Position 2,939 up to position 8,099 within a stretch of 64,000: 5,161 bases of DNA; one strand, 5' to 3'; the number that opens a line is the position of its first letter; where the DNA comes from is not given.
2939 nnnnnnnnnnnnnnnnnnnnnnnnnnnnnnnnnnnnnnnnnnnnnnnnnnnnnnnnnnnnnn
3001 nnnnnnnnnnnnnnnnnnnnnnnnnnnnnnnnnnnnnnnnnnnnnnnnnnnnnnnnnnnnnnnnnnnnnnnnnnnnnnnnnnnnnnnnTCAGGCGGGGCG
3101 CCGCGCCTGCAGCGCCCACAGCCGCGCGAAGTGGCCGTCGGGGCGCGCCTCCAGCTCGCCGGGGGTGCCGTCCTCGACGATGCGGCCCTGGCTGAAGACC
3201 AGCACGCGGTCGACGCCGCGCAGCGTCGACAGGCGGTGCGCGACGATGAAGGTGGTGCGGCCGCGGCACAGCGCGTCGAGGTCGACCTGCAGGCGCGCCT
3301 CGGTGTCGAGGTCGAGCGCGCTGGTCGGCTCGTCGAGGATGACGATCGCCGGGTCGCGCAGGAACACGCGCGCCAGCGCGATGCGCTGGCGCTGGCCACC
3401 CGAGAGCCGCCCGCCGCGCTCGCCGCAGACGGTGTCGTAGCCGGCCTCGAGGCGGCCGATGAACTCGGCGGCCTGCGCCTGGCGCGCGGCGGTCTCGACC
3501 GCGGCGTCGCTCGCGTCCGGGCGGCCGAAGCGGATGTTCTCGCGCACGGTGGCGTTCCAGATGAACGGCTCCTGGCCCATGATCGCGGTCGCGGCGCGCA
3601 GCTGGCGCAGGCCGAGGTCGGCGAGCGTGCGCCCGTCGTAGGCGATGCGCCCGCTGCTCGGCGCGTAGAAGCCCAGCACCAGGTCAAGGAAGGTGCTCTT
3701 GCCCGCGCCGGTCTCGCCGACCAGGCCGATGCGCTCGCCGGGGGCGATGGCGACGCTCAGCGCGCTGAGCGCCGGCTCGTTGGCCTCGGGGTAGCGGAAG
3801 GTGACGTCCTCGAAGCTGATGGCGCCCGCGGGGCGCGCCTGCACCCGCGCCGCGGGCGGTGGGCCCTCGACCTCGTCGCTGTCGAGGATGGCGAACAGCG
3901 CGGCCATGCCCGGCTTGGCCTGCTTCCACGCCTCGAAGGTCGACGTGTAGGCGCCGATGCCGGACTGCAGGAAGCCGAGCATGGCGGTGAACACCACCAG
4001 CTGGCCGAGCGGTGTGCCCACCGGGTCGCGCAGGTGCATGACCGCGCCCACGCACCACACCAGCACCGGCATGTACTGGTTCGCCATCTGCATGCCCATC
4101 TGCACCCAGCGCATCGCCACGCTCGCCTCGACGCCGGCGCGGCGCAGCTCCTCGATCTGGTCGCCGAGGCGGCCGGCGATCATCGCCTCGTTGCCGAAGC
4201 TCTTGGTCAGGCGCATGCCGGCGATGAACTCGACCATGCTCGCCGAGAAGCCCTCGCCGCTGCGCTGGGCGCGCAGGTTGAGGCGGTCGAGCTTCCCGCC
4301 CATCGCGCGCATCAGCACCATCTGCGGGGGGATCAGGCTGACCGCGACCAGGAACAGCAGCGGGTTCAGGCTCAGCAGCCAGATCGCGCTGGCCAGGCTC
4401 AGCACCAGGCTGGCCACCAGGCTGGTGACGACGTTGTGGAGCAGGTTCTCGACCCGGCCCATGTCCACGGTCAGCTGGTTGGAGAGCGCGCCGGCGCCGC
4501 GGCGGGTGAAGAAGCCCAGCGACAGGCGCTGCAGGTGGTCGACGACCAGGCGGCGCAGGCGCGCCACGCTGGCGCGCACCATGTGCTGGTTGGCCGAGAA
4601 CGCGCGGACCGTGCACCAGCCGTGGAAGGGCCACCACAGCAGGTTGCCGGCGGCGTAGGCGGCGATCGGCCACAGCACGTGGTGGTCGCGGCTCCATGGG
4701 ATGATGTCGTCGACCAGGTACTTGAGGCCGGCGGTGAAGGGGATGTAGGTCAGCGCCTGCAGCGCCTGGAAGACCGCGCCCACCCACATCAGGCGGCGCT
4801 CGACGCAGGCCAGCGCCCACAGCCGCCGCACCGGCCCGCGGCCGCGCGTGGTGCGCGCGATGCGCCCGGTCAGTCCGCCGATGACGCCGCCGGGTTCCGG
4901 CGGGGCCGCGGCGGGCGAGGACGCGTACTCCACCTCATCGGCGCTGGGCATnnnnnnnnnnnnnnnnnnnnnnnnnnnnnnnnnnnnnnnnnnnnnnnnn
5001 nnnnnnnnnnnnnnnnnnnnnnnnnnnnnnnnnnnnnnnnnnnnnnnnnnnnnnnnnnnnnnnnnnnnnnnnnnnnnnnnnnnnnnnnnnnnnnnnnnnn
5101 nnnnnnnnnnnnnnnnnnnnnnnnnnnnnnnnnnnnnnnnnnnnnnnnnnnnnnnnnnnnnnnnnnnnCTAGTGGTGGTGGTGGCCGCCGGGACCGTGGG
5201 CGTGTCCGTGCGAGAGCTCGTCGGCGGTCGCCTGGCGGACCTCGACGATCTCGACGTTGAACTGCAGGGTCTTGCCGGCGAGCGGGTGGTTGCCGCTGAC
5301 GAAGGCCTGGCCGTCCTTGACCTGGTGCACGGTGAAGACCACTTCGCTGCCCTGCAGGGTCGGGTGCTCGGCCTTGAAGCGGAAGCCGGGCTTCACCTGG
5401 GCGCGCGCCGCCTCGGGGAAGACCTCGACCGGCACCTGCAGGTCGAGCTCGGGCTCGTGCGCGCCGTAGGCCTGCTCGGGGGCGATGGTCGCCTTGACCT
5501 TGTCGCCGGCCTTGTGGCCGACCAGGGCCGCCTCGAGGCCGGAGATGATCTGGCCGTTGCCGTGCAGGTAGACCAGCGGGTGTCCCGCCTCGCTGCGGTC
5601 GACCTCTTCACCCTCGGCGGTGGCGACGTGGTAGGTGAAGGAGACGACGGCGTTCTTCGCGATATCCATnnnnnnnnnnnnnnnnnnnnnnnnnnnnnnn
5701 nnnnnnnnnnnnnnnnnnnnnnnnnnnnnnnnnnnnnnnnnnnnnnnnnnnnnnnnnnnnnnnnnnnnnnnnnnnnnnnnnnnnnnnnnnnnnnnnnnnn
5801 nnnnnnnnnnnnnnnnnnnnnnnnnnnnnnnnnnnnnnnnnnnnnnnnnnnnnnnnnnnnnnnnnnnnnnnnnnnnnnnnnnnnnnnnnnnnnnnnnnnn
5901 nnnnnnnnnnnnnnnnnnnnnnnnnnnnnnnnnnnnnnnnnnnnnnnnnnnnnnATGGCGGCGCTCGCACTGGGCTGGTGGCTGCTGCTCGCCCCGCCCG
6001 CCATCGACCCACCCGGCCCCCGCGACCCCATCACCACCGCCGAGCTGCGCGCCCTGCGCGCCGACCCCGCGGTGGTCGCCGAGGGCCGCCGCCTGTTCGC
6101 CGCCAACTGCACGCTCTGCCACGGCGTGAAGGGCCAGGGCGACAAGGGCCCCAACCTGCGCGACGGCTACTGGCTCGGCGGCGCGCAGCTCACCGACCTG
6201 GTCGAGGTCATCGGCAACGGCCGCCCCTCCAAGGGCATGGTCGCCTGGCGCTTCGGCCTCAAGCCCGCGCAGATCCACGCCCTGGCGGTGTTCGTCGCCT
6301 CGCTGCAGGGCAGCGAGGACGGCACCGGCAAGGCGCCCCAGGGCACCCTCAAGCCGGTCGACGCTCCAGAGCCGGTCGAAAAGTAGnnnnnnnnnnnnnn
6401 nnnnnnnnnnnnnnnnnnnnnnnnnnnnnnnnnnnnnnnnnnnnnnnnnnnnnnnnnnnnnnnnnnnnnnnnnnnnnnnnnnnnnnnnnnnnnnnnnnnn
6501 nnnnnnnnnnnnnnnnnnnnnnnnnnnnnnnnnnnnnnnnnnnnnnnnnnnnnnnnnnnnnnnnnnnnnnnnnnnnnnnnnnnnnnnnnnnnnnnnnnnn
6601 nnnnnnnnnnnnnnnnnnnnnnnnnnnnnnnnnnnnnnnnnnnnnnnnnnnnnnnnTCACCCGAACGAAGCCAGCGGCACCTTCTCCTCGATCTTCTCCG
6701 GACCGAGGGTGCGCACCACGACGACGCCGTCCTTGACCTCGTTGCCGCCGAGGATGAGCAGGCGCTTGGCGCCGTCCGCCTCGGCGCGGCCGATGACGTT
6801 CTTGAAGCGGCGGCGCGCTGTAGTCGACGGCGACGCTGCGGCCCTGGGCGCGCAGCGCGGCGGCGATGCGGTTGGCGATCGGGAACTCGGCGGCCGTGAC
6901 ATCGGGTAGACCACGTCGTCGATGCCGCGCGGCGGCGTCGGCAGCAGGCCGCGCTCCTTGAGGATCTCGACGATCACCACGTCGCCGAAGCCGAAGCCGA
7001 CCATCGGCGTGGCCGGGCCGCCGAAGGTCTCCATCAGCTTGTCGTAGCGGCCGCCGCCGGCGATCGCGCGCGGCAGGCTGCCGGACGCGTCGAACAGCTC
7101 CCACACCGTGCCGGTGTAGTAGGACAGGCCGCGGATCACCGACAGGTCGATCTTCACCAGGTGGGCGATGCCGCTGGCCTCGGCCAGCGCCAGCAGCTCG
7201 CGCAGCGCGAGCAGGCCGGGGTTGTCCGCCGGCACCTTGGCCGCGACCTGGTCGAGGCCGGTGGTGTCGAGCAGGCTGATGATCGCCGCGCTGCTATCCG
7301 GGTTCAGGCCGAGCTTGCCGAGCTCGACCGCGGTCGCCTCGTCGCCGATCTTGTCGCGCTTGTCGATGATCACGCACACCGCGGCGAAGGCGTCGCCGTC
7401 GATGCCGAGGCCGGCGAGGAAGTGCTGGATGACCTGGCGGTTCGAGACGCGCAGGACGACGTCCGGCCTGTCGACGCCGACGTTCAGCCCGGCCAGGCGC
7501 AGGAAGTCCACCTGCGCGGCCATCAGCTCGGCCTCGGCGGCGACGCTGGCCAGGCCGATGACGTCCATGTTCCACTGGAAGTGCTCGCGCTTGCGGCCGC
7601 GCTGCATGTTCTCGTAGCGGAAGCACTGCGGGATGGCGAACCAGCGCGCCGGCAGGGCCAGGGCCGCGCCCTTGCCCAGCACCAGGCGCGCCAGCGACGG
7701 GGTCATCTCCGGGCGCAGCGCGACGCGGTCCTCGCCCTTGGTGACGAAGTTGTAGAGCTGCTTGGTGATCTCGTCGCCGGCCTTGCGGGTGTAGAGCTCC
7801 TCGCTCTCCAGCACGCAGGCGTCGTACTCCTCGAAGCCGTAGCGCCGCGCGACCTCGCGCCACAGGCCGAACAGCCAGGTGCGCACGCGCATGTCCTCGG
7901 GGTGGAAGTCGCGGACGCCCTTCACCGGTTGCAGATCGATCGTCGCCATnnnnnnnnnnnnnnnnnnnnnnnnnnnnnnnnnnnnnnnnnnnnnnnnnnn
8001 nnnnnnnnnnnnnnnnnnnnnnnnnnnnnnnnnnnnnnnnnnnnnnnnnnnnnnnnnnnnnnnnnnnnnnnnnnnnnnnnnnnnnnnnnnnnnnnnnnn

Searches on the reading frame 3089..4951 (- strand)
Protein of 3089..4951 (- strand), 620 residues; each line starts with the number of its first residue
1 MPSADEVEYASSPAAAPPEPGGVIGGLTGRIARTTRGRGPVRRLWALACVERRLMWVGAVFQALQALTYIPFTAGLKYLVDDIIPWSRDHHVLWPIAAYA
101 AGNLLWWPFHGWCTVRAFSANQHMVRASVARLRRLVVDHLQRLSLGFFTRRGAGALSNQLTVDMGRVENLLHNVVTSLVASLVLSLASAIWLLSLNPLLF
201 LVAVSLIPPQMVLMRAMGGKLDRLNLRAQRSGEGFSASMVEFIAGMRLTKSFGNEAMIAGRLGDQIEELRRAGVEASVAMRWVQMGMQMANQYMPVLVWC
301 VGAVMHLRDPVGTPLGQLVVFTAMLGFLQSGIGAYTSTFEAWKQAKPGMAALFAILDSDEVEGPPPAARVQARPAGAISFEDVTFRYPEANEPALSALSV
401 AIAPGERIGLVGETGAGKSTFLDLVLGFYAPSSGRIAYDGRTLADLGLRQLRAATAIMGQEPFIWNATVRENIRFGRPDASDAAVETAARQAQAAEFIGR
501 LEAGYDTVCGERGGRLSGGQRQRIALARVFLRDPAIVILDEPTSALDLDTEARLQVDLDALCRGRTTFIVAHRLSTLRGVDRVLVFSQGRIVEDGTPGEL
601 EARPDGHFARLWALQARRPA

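Call 12: search_protein_families(library=pfam, proteins=[window:3089-4951:-])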
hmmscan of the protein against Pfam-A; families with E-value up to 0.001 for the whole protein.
window:3089-4951:- (620 aa): 2 families
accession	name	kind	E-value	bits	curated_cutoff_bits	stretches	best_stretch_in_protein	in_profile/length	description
PF00664.28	ABC_membrane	-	2.7e-32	113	28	1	56-329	2-271/274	ABC transporter transmembrane region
PF00005.33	ABC_tran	-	7.2e-32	111.3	25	1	396-544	2-137/137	ABC transporter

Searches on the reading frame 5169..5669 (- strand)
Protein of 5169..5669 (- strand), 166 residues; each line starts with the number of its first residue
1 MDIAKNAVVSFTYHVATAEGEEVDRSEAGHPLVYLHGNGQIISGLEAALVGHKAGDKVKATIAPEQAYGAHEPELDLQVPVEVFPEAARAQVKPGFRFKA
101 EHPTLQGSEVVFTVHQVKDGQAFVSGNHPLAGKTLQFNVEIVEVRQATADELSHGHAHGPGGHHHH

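Call 22: search_protein_families(library=pfam, proteins=[window:5169-5669:-])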
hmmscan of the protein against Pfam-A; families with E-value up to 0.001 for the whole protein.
window:5169-5669:- (166 aa): 1 family
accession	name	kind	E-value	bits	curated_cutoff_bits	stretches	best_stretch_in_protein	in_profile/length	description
PF00254.34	FKBP_C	-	2.3e-13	50.7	21.1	1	4-140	6-92/94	FKBP-type peptidyl-prolyl cis-trans isomerase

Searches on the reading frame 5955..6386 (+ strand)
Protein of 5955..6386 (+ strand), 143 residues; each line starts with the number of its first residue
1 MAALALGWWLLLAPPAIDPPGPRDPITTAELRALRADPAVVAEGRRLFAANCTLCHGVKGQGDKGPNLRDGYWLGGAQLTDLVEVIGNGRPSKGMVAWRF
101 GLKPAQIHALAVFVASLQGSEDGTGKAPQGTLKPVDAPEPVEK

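Call 22: search_protein_families(library=pfam, proteins=[window:5955-6386:+])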
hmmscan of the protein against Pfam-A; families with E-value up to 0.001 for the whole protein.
window:5955-6386:+ (143 aa): 2 families
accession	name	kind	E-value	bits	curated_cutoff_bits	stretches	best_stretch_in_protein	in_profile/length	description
PF13442.11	Cytochrome_CBB3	-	1.3e-11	45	27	1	41-114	3-68/68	Cytochrome C oxidase, cbb3-type, subunit III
PF00034.26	Cytochrom_C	-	6.7e-10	40.6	21.3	1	41-117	1-89/90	Cytochrome c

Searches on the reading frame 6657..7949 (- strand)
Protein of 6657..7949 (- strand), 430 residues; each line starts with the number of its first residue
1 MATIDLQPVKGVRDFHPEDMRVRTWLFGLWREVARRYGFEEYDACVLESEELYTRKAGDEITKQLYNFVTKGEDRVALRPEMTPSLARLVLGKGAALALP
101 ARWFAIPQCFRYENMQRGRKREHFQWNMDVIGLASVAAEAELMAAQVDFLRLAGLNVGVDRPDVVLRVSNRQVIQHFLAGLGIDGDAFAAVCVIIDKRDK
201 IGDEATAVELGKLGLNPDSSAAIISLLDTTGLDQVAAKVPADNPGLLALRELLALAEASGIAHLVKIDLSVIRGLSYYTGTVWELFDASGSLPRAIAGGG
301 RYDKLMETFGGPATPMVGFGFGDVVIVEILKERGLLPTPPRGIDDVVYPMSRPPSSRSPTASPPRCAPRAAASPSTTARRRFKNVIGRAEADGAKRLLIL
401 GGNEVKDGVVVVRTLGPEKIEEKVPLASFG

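Call 12: search_protein_families(library=pfam, proteins=[window:6657-7949:-])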
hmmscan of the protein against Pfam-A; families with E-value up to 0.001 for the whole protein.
window:6657-7949:- (430 aa): 2 families
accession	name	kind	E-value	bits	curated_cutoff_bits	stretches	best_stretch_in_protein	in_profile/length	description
PF13393.11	tRNA-synt_His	-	2.5e-37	129.2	25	1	11-320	1-302/308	Histidyl-tRNA synthetase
PF00587.30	tRNA-synt_2b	-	0.00013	22.5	29.3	1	66-135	1-74/179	tRNA synthetase class II core domain (G, H, P, S and T)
